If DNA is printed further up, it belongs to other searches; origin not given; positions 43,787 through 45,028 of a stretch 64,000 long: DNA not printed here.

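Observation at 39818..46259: Accessory island between the vWA gene and the MoxR ATPase, carrying an SPFH/coiled-coil membrane module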

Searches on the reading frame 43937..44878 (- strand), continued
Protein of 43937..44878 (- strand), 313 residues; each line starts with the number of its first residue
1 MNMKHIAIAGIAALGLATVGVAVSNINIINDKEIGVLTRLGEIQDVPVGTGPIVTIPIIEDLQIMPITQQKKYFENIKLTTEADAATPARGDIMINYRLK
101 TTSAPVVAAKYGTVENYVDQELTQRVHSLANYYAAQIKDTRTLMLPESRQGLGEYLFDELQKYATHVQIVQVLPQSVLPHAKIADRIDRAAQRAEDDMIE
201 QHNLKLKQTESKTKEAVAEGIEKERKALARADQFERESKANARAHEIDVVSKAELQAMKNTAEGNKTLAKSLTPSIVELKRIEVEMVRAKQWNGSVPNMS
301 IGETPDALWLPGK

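Call 64: fold_search(model_id=the predicted structure, library=pdb)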
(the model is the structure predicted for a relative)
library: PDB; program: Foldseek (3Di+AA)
matches with E <= 10: 154; with E <= 0.001: 53
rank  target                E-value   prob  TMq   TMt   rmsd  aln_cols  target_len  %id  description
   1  9vvg_A                1.2e-08  1.00  0.37  0.39  18.0       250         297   20  Cryo-EM structure of the erlin1/2 complex purified using GDN and CHS (released 2026-03-25)
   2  9vvj_A                6.1e-08  1.00  0.39  0.40  17.7       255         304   20  Cryo-EM structure of the erlin1/2 complex purified using DDM and GDN (released 2026-03-25)
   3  9o9u_A                1.2e-07  1.00  0.39  0.42  18.2       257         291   19  The Erlin1/2 complex (released 2025-10-22)
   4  9vvg_a                1.4e-07  1.00  0.36  0.37  17.7       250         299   16  Cryo-EM structure of the erlin1/2 complex purified using GDN and CHS (released 2026-03-25)
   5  9cz2_XA               2.4e-07  1.00  0.32  0.36  22.6       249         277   18  Cryo-EM structure of a nautilus-like HflK/C assembly in complex with FtsH AAA protease (released 2024-11-13)
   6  9vvj_a                2.7e-07  1.00  0.39  0.40  17.3       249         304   15  Cryo-EM structure of the erlin1/2 complex purified using DDM and GDN (released 2026-03-25)
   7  8rrh_A                3.5e-07  1.00  0.31  0.35  32.3       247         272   15  The human prohibitin complex (released 2024-12-18)
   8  7wi3_C                4.5e-07  1.00  0.34  0.37  18.5       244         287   14  Cryo-EM structure of E.Coli FtsH-HflkC AAA protease complex (released 2022-06-01)
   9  7vhq_G                8.7e-07  1.00  0.34  0.36  19.9       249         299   14  Structural insights into the membrane microdomain organization by SPFH family proteins (released 2022-01-19)
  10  7wi3_A                8.7e-07  1.00  0.34  0.36  19.4       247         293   15  Cryo-EM structure of E.Coli FtsH-HflkC AAA protease complex (released 2022-06-01)
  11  9paw_XC               1.1e-06  1.00  0.32  0.38  22.7       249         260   16  Cryo-EM structure of the engineered HflK/C variant stabilized in the closed conformation via disulfide bond crosslink (released 2026-03-04)
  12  9wff_A                1.4e-06  1.00  0.39  0.43  16.7       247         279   15  Cryo-EM structure of the human Erlin2 oligomer (released 2026-01-21)
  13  9o9u_a                1.6e-06  1.00  0.36  0.39  17.2       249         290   16  The Erlin1/2 complex (released 2025-10-22)
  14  7vhq_E                1.6e-06  1.00  0.33  0.38  16.1       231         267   19  Structural insights into the membrane microdomain organization by SPFH family proteins (released 2022-01-19)
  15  9o9z_A                2.5e-06  1.00  0.33  0.42  32.8       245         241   14  The human PHB1/2 complex (closed) (released 2025-10-22)
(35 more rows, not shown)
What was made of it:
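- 43937..44878 (-): SPFH/Band-7 protein, 313 aa. It has an N-terminal TM anchor (about residues 3-29), an SPFH alpha/beta domain, a helix of about 90 residues and a second helix. It is HflC-like and predicted N-in/C-out. Foldseek top 50 hits are all SPFH-family proteins, best E=1.2e-8 (call 64).
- On SPFH / Band 7 superfamily (PF01145): Foldseek top 50 hits are all SPFH proteins, best E=1.2e-8 (call 64).
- About 250 columns are aligned for the full-length hits (call 64).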

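Call 89: search_protein_families(library=pfam, proteins=[L004:1929-4121:+], max_evalue=0.01)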
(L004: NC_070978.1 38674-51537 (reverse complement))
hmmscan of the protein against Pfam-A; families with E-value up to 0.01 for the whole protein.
L004:1929-4121:+ (730 aa): 0 families
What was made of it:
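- Tried and rejected: Pfam gave nothing informative (call 89).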

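Call 94: search_solved_structures(query=A2, max_evalue=0.01)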
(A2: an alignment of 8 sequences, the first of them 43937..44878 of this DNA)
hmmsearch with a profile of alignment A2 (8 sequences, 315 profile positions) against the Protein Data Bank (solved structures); distinct sequences matched with E-value up to 0.01: 24.
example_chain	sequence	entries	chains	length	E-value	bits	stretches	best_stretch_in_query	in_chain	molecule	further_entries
7vhp_E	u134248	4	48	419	1.5e-09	40.8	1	9-238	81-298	Protein HflK | Modulator of FtsH protease HflK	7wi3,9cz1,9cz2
7vhq_E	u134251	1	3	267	6.1e-09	38.8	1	9-237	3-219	Protein HflK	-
9paw_XA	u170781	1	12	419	1.8e-08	37.3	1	9-238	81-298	Protein HflK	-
7vhp_G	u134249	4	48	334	2.3e-07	33.7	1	11-264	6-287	Modulator of FtsH protease HflC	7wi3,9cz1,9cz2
7vhq_G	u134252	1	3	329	2.4e-07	33.6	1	11-264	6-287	Modulator of FtsH protease HflC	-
9vvj_a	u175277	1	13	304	4.7e-07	32.6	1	11-281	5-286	Erlin-2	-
9o9u_a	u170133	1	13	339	5.8e-07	32.3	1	11-281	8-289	Erlin-2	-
9o9u_A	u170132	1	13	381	6.2e-07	32.2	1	9-287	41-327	Erlin-1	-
9paw_XB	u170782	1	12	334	6.6e-07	32.1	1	11-263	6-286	Modulator of FtsH protease HflC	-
9vvj_A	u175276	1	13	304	1.2e-06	31.3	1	12-284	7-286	Erlin-1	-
9vvg_A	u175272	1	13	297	3.2e-06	29.9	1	14-284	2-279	Erlin-1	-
9vvg_a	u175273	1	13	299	4.1e-06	29.5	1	21-281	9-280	Erlin-2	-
8rrh_A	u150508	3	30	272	3.3e-05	26.6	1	15-223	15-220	Prohibitin 1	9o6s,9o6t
9o9z_A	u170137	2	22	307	5.3e-05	25.9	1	15-223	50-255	Prohibitin 1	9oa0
9unl_E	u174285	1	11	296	6.4e-05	25.6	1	15-223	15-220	Prohibitin 1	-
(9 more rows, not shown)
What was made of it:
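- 43937..44878 (-): Family profile hits HflK at 1.5e-9 and HflC at 2.3e-7, aligned from HflC residue 6 (call 94).
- Closest known: SPFH-NfeD operons. Same: QmcA appears among the fold and profile hits (calls 64, 94).
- Closest known: SPFH-NfeD operons. Different: QmcA is a weaker match than HflK/C (3.2e-4 against 1.5e-9, call 94).
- The HflC alignment runs from residue 6 and so includes the TM segment (call 94).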
